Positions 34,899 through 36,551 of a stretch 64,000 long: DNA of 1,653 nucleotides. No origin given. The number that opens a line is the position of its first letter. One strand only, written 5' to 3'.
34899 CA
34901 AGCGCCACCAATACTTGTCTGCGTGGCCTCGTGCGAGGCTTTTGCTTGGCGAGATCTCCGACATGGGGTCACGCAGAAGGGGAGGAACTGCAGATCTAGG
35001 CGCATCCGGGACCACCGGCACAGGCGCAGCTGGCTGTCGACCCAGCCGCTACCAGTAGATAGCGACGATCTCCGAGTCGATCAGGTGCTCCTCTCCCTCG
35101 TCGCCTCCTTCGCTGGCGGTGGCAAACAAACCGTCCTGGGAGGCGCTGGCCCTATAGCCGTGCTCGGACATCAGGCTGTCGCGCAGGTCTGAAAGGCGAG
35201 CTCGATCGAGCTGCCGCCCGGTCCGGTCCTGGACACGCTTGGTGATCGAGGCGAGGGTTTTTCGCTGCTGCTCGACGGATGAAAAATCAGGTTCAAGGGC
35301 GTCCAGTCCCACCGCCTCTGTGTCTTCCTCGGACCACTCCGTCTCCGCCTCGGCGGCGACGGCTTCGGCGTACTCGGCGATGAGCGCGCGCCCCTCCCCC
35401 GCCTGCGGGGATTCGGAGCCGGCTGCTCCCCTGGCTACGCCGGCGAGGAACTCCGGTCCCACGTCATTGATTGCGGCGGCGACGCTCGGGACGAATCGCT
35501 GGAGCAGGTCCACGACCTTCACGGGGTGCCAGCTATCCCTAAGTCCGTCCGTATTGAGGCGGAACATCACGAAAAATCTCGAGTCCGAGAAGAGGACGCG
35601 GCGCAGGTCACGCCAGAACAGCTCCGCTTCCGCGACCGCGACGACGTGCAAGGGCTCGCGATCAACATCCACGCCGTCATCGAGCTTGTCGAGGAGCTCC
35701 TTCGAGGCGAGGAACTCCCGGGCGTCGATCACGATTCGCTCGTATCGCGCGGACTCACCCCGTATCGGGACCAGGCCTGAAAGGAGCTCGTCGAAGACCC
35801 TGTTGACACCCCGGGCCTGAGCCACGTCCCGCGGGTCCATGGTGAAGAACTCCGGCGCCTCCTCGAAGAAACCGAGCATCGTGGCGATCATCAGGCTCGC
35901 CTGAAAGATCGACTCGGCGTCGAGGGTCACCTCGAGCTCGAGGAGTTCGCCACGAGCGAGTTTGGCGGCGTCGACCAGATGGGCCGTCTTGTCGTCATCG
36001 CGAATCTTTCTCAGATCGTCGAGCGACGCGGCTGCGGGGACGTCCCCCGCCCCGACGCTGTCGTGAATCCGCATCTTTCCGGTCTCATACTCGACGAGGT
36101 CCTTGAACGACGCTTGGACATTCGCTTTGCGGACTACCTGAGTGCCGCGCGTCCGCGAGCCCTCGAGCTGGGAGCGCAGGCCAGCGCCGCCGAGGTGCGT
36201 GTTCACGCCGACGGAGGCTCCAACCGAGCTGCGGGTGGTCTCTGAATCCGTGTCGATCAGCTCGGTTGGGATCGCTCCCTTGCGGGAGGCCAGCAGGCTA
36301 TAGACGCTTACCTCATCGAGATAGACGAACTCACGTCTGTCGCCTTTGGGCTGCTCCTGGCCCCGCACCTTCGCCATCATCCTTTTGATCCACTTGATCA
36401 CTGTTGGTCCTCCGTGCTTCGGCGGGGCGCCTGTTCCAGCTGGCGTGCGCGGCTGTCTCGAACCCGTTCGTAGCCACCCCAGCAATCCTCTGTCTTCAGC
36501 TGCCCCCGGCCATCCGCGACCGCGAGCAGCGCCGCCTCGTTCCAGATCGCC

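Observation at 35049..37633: Translationally coupled classical AAA+ ATPase plus 450-aa orphan partner: candidate two-gene immune module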

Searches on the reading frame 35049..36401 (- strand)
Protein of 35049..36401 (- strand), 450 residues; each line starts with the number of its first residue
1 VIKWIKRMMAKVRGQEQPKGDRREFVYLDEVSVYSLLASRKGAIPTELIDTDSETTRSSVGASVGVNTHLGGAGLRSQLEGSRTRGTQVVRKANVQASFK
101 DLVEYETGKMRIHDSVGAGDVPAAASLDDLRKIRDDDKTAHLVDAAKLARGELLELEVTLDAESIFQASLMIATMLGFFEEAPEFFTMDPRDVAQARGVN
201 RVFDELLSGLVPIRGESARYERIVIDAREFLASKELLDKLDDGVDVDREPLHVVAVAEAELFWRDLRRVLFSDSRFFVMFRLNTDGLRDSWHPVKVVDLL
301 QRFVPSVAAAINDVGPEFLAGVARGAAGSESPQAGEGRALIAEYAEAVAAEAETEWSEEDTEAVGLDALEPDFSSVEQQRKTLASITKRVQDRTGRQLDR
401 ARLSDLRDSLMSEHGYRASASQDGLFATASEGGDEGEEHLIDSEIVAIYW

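Call 6: search_protein_families(library=pfam, proteins=[window:35049-36401:-], max_evalue=1)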
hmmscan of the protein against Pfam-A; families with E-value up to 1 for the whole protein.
window:35049-36401:- (450 aa): 1 family
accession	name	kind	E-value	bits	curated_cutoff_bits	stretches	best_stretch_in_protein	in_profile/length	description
PF19952.5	DUF6414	-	4.1e-40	138.7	25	1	23-449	2-283/283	Domain of unknown function (DUF6414)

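Call 7: search_protein_families(library=padloc, proteins=[window:35049-36401:-], max_evalue=1)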
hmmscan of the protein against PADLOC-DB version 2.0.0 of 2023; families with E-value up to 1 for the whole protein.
window:35049-36401:- (450 aa): 0 families

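Call 15: find_homologous_proteins(query=window:35049-36401:-)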
Query window:35049-36401:- (450 aa): 367 proteins with E <= 0.001 among 8000 candidates; the best 120 are listed.
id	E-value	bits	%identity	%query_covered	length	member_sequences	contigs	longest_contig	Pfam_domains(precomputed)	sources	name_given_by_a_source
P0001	4.3e-286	967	100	100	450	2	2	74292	PF19952.6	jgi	jgi:hypothetical protein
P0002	1.0e-219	748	78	100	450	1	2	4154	PF19952.6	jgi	jgi:hypothetical protein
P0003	5.3e-218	743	78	100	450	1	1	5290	PF19952.6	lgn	-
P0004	2.1e-199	681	69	100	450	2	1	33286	PF19952.6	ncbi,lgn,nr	ncbi:MAG: hypothetical protein QOD71_1758 [Thermoleophilaceae bacterium]|nr:hypothetical protein [Th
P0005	4.5e-120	420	47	96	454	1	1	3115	PF19952.6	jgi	jgi:hypothetical protein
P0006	2.1e-95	339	41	100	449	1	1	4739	PF19952.6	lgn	-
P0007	1.5e-92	329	41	95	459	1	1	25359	PF19952.6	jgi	jgi:hypothetical protein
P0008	1.9e-92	329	40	100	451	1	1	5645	PF19952.6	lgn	-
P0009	1.6e-89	319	42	97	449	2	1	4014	PF19952.6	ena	-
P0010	1.4e-84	303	38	95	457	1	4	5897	PF19952.6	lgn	-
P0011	3.6e-84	302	42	95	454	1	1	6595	PF19952.6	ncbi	-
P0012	1.6e-81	293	41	95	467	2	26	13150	PF19952.6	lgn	-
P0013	1.1e-79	287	38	95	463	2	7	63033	PF19952.6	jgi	-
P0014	1.3e-79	287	40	95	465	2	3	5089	PF19952.6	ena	-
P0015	1.8e-79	286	37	100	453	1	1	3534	PF19952.6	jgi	jgi:hypothetical protein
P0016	1.5e-78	283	38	97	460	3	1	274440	PF19952.6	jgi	jgi:hypothetical protein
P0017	3.5e-78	282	37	99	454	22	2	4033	PF19952.6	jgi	jgi:hypothetical protein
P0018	1.6e-77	280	38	96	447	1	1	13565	PF19952.6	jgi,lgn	-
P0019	4.5e-77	278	37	100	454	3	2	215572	PF19952.6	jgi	jgi:hypothetical protein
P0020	8.9e-77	277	40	95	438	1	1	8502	PF19952.6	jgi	jgi:hypothetical protein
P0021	3.7e-76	275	38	99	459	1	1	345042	PF19952.6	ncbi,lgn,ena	-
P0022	1.5e-75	273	36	100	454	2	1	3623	PF19952.6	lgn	-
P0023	1.8e-75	273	36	99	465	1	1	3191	PF19952.6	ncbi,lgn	-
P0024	1.8e-75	273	37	100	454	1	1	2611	PF19952.6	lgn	-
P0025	2.7e-75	272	39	95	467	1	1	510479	PF19952.6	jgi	jgi:hypothetical protein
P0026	3.2e-75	272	36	100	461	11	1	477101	PF19952.6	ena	-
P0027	3.5e-75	272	37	99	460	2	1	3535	PF19952.6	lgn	-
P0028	6.8e-75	271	37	100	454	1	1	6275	PF19952.6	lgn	-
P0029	1.1e-74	270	36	99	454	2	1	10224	PF19952.6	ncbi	-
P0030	1.7e-74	270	36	100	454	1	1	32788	PF19952.6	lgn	-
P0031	4.4e-74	268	39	95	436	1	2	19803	PF19952.6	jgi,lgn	jgi:hypothetical protein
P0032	1.1e-73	267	36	99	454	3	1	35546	PF19952.6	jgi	jgi:hypothetical protein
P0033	2.7e-73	266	36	99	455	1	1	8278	PF19952.6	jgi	jgi:hypothetical protein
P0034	3.1e-73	266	37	95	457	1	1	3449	PF19952.6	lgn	-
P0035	4.5e-73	265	36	100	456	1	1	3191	PF19952.6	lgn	-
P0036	6.5e-73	265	36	95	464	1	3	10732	PF19952.6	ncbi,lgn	-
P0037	9.6e-73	264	37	97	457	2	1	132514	PF19952.6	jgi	jgi:hypothetical protein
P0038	2.5e-72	263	37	97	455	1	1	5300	PF19952.6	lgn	-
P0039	2.9e-72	262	34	100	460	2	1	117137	PF19952.6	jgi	jgi:hypothetical protein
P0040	3.2e-72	262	37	95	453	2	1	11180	PF19952.6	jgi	jgi:hypothetical protein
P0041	4.3e-72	262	35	100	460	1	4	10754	PF19952.6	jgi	jgi:hypothetical protein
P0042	4.9e-72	262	37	99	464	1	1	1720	PF19952.6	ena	-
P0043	7.5e-72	261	37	91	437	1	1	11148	PF19952.6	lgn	-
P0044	3.2e-71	259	37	95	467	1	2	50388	PF19952.6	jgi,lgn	jgi:hypothetical protein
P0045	1.7e-70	257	36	100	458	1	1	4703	PF19952.6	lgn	-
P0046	2.2e-70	256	36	96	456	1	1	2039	PF19952.6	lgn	-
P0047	4.6e-70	255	35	97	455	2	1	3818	PF19952.6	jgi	jgi:hypothetical protein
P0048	4.9e-70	255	35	99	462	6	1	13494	PF19952.6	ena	-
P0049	1.0e-69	254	36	99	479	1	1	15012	PF19952.6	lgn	-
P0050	1.7e-69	253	37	95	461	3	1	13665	PF19952.6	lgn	-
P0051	3.4e-69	252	35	98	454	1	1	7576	PF19952.6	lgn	-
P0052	7.0e-69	251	35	95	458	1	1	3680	PF19952.6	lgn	-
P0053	8.7e-69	251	35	99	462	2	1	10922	PF19952.6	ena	-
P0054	9.8e-69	251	37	96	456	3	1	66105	PF19952.6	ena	-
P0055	1.2e-68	251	35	95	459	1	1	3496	PF19952.6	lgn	-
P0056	1.4e-68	250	36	99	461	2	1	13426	PF19952.6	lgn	-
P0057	1.5e-68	250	37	94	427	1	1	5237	PF19952.6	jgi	jgi:hypothetical protein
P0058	1.5e-68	250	34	99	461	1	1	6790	PF19952.6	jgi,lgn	jgi:hypothetical protein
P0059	2.9e-68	249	36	98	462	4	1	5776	PF19952.6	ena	-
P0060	3.3e-68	249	36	99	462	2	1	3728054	PF19952.6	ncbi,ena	-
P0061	7.8e-68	248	35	95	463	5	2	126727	PF19952.6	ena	-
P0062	8.1e-68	248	36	96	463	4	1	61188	PF19952.6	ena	-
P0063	1.1e-67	247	35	100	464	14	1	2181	PF19952.6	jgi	jgi:hypothetical protein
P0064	1.1e-67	247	36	100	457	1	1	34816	PF19952.6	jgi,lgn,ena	-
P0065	2.0e-67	247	35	100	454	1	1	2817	PF19952.6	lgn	-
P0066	2.3e-67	246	37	96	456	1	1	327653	PF19952.6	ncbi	-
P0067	2.8e-67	246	35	96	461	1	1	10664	PF19952.6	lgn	-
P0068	2.9e-67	246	35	100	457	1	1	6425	PF19952.6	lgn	-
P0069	3.2e-67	246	35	96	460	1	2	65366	PF19952.6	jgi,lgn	jgi:hypothetical protein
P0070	3.6e-67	246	36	96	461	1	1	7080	PF19952.6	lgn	-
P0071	4.1e-67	246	37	98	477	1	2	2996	PF19952.6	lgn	-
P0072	4.6e-67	245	36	99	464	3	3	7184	PF19952.6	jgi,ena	jgi:hypothetical protein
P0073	6.0e-67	245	37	96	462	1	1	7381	PF19952.6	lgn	-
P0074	7.1e-67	245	33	96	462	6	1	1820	PF19952.6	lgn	-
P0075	8.0e-67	245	37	99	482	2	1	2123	PF19952.6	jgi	jgi:hypothetical protein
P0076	8.3e-67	244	35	96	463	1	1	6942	PF19952.6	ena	-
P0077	8.7e-67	244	36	99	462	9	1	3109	PF19952.6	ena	-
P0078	1.0e-66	244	36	96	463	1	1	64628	PF19952.6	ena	-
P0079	1.3e-66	244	35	95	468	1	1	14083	PF19952.6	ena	-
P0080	1.6e-66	244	34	96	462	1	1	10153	PF19952.6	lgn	-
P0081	1.6e-66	244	35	99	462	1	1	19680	PF19952.6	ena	-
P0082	2.2e-66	243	36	96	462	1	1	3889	PF19952.6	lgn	-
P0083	2.3e-66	243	36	99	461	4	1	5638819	PF19952.6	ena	-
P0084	2.5e-66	243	35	96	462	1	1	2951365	PF19952.6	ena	-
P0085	2.5e-66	243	35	99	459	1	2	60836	PF19952.6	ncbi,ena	-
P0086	2.6e-66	243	34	99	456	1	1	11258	PF19952.6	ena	-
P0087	3.5e-66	242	35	99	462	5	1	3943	PF19952.6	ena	-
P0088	4.5e-66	242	34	100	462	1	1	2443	PF19952.6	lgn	-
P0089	7.8e-66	241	36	97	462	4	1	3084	PF19952.6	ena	-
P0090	8.8e-66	241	34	100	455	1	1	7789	PF19952.6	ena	-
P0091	2.1e-65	240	36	97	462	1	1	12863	PF19952.6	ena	-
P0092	2.3e-65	240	35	95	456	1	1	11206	PF19952.6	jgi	jgi:hypothetical protein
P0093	2.4e-65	240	37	95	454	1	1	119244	PF19952.6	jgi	jgi:hypothetical protein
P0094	2.4e-65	240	35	96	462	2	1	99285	PF19952.6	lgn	-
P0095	2.8e-65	239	36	99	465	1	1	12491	PF19952.6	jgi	jgi:hypothetical protein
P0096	2.9e-65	239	35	96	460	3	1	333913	PF19952.6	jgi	jgi:hypothetical protein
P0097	4.6e-65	239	34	100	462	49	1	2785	PF19952.6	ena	-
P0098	4.9e-65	239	34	96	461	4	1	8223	PF19952.6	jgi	-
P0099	5.8e-65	238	37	98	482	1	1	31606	PF19952.6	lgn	-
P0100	6.2e-65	238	35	99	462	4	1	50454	PF19952.6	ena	-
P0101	9.2e-65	238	36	97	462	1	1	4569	PF19952.6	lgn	-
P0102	1.0e-64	238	34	95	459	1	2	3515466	PF19952.6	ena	-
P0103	1.1e-64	238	36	98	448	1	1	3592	PF19952.6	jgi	jgi:hypothetical protein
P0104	1.1e-64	237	38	95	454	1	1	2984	PF19952.6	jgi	jgi:hypothetical protein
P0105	1.6e-64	237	35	100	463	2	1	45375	PF19952.6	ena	-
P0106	1.9e-64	237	34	100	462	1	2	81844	PF19952.6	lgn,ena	-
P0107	3.1e-64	236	33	100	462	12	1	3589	PF19952.6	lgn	-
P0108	3.6e-64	236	36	94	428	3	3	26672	PF19952.6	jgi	jgi:hypothetical protein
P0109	4.0e-64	236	35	99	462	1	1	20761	PF19952.6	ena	-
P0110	4.2e-64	236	34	100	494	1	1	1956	PF19952.6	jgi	jgi:hypothetical protein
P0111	4.5e-64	235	36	96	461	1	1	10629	PF19952.6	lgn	-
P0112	5.2e-64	235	32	99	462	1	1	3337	PF19952.6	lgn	-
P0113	5.3e-64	235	36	95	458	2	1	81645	PF19952.6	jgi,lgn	jgi:hypothetical protein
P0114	5.6e-64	235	36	100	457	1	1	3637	PF19952.6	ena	-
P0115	6.6e-64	235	33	100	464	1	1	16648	PF19952.6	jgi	jgi:hypothetical protein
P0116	6.7e-64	235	34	95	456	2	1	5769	PF19952.6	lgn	-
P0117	6.8e-64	235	35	99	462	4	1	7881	PF19952.6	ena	-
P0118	8.2e-64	235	36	99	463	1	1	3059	PF19952.6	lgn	-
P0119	9.2e-64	234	34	99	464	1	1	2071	PF19952.6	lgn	-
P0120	1.2e-63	234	35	96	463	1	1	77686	PF19952.6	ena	-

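Call 18: find_related_loci(query=A1, collection=genome_contigs, flank=8000)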
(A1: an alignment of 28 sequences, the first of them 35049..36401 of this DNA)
Query A1 (450 aa) in genome_contigs; peptide patterns used: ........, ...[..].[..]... (x = any residue, [..] = any of these).
207 stretches matched a pattern; 154 encode a relative of the query (tblastn E <= 1e-3); the best 80 are kept; 80 distinct loci.
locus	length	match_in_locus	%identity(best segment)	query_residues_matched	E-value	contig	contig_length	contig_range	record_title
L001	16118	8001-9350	68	1-450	0e+0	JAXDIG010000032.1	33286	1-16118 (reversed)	MAG: Thermoleophilaceae bacterium isolate BP_542 scaffold_1689826, whole genome shotgun sequence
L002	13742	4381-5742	37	5-450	1e-83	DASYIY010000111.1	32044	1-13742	MAG TPA_asm: Solirubrobacterales bacterium isolate SMAG_U4281 k141_1622763, whole genome shotgun sequence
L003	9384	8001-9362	36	5-450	2e-80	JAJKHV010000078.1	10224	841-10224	MAG: Solirubrobacterales bacterium isolate b13_HoplandSoilSeptJan k101_3927898, whole genome shotgun sequence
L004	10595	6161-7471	36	23-450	2e-77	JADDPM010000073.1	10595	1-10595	MAG: Rubrobacter sp. isolate YB1_2 AB19_YB1_631_length_10732_cov_40, whole genome shotgun sequence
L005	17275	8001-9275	37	23-450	1e-74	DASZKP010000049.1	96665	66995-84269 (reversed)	MAG TPA_asm: Solirubrobacteraceae bacterium isolate SMAG_U5841 k141_5019295, whole genome shotgun sequence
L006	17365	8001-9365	36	4-450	1e-73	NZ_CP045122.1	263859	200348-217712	Rubrobacter marinus strain SCSIO 52915 plasmid unnamed1, complete sequence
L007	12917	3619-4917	35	23-450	3e-74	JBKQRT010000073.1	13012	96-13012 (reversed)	MAG: Acidimicrobiales bacterium isolate MGr3G3H3I__bin_155 MGr3G3H3I_000000051075, whole genome shotgun sequence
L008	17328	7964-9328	36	4-450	5e-74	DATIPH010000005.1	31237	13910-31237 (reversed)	MAG TPA_asm: Solirubrobacterales bacterium isolate SMAG_U15845 k141_1067599, whole genome shotgun sequence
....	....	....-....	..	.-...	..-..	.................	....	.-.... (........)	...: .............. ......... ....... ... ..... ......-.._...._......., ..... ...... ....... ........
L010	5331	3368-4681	33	20-450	2e-73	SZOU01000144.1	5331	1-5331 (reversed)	Betaproteobacteria bacterium PRO4 ZYPT4scaffold_5181, whole genome shotgun sequence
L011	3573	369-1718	34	3-450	2e-73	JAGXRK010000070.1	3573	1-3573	MAG: Ignavibacterium sp. isolate CROMO_A_100 c_000000989806, whole genome shotgun sequence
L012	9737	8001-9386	33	2-450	4e-72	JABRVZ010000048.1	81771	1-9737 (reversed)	MAG: Chloroflexota bacterium isolate MAG-07r c_000000000117, whole genome shotgun sequence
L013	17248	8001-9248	35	23-450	6e-72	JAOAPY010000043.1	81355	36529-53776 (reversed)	MAG: Acidobacteria bacterium isolate RYN_26 scaffold_6627317, whole genome shotgun sequence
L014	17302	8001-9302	37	23-450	5e-72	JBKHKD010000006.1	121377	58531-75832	MAG: Actinomycetota bacterium isolate D5M12_6 NODE_24_length_121377_cov_29.041691, whole genome shotgun sequence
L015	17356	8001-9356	34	4-450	7e-72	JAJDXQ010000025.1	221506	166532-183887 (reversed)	MAG: Caldilineaceae bacterium isolate jk18x27bins.44 k141_56148, whole genome shotgun sequence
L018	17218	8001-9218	37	23-421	2e-69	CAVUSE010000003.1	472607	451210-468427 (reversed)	MAG: uncultured Solirubrobacterales bacterium isolate MFD00964.bin.2.204 genome assembly, contig: contig_14867, whole ge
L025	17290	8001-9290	34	23-450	8e-67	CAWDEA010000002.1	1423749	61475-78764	MAG: uncultured Solirubrobacterales bacterium isolate MFD05674.bin.2.185 genome assembly, contig: contig_39557, whole ge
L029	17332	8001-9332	35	13-450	2e-65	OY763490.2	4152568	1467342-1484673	MAG: Acidimicrobiales bacterium isolate e420a23f-e807-4b73-8760-6b68b197cd4b genome assembly, chromosome: 1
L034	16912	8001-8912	41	1-304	4e-64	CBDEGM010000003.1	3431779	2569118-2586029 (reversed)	MAG: Acidobacteriota bacterium isolate 63da1ed5-0035-4823-a345-c6a6c0b04f97 genome assembly, contig: contig_3, whole gen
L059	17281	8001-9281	31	23-450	3e-57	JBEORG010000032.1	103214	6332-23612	Spirillospora sp. NPDC127506 NPDC127506_147_C1.ctg-0032, whole genome shotgun sequence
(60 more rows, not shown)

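Call 23: search_dna_similar(query=window:35049-36401:-, collection=plasmids, mode=protein, max_evalue=1, max_rows=40, rows=spread)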
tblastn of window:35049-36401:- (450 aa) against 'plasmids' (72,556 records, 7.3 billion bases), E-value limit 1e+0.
Records with a match: 23; places in all: 23; records where one place covers at least 80% of the query: 6.
Best place of each record, by identity: <60% 23.
By first word of the organism name: Halobacterium 8; Novosphingobium 2; Rubrobacter 1; Streptomyces 1; Haloarcula 1; Tsukamurella 1; Salinigranum 1; Halomarina 1; halophilic 1; Halorientalis 1; and 5 more.
By predicted mobility (MOB-suite, as given by PLSDB): non-mobilizable 19; mobilizable 2; conjugative 2.
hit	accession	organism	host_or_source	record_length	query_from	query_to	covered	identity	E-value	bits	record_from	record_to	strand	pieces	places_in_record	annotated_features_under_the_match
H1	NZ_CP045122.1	Rubrobacter marinus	single pure culture,marine sediment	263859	4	450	99%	36.0%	1e-57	212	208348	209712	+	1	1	hypothetical protein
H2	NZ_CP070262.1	Streptomyces californicus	DSMZ Isolate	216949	4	450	99%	30.4%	9e-50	189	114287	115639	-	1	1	hypothetical protein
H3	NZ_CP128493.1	Novosphingobium resinovorum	pure cell culture,soil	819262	16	450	97%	28.2%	1e-39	159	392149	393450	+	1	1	hypothetical protein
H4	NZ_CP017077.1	Novosphingobium resinovorum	single cell,soil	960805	16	450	97%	28.2%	1e-39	159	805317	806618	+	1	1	hypothetical protein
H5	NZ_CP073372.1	Haloarcula sinaiiensis ATCC 33800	cell culture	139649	23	450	95%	24.0%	8e-20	100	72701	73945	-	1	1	hypothetical protein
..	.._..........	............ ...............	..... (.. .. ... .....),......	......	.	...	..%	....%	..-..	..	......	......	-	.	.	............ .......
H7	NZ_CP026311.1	Salinigranum rubrum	cell culture,marine solar saltern brine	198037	23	450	95%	20.9%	2e-6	58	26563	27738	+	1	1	hypothetical protein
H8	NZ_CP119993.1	Halomarina sp. PSR21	cell culture,saline soil from Tarim ...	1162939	21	322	67%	27.9%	2e-11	74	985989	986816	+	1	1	record has no annotation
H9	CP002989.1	halophilic archaeon DL31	-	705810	1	312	69%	26.2%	5e-12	76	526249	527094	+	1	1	hypothetical protein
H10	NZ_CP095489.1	Halorientalis marina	cell culture,salt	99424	23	318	66%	26.6%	5e-19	98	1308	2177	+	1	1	hypothetical protein (x2)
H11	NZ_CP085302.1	Haladaptatus pallidirubidus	cell culture,saline soil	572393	23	311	64%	26.8%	1e-12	78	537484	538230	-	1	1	hypothetical protein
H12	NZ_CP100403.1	Halorussus aquaticus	cell culture,saline soil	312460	23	312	64%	26.5%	8e-10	69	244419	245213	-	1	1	hypothetical protein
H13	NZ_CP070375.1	Halobacterium sp. GSL-19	Brine,Brine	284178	23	312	64%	25.8%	1e-12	78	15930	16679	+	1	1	hypothetical protein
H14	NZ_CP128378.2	Halobacterium salinarum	-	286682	23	312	64%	25.8%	1e-12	78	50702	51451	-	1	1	hypothetical protein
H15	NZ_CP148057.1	Halobacterium salinarum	Whole genome,Hypersaline lake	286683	23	312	64%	25.8%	1e-12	78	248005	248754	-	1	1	hypothetical protein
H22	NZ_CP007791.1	Corynebacterium marinum DSM 44953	coastal sediment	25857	9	301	65%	24.6%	1e-11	74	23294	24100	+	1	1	hypothetical protein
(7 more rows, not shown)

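Call 24: get_annotated_region(hit=H22, flank=4000)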
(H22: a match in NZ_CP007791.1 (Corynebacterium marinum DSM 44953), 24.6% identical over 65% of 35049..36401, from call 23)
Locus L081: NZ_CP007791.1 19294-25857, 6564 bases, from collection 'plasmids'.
description: Corynebacterium marinum DSM 44953 plasmid pCmarinum2, complete sequence
organism: Corynebacterium marinum DSM 44953 (NCBI taxid 1224162)
taxonomy: Bacteria; Actinomycetota; Actinomycetes; Mycobacteriales; Corynebacteriaceae; Corynebacterium; Corynebacterium marinum; Corynebacterium marinum DSM 44953
host: -; source: coastal sediment; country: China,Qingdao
typing (MOB-suite, as given by PLSDB): mobilizable; replicon rep_cluster_143; relaxase MOBF
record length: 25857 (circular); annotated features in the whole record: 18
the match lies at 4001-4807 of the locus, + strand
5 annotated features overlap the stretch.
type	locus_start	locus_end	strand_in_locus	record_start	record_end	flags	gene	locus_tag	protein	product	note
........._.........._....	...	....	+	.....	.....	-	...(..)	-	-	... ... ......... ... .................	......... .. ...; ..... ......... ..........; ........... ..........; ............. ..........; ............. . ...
CDS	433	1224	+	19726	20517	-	erm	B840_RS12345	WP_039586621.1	23S ribosomal RNA methyltransferase Erm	-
predicted_resistance_gene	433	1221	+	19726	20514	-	erm(51)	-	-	23S rRNA (adenine(2058)-N(6))-methyltransferase Erm(51)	predicted by amrfinderplus; class LINCOSAMIDE/MACROLIDE/STREPTOGRAMIN; identity 99.62%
CDS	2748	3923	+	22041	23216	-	-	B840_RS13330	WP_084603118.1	ATP-binding protein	-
CDS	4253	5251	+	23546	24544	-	-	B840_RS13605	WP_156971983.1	hypothetical protein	-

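Call 25: get_annotated_region(hit=H14, flank=4000)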
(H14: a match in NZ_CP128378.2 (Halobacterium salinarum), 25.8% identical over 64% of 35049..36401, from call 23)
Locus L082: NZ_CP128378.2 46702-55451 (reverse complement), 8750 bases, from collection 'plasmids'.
description: Halobacterium salinarum strain KBTZ01 plasmid pKBTZ01_286, complete sequence
organism: Halobacterium salinarum (NCBI taxid 2242)
taxonomy: Archaea; Euryarchaeota; Halobacteria; Halobacteriales; Halobacteriaceae; Halobacterium; Halobacterium salinarum
host: -; source: -; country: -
typing (MOB-suite, as given by PLSDB): non-mobilizable; mating-pair formation MPF_T
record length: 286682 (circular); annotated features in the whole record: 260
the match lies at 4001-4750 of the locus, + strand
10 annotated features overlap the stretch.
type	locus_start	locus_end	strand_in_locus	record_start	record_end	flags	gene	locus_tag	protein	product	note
CDS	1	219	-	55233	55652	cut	-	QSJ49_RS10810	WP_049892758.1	hypothetical protein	-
CDS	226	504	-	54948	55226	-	-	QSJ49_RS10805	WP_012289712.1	hypothetical protein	-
CDS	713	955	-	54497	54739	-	-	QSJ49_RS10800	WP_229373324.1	exodeoxyribonuclease VII large subunit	-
CDS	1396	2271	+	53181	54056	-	-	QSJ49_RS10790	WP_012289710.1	hypothetical protein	-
CDS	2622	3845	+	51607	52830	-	-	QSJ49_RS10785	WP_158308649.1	AAA family ATPase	-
CDS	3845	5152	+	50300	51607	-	-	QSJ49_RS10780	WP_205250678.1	hypothetical protein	-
CDS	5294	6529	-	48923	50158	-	-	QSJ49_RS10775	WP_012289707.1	phage integrase SAM-like domain-containing protein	-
CDS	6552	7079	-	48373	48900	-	-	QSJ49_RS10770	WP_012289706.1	hypothetical protein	-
CDS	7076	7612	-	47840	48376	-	-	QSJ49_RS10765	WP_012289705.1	helix-turn-helix domain-containing protein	-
CDS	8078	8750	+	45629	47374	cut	-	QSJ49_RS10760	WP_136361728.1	SIR2 family protein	-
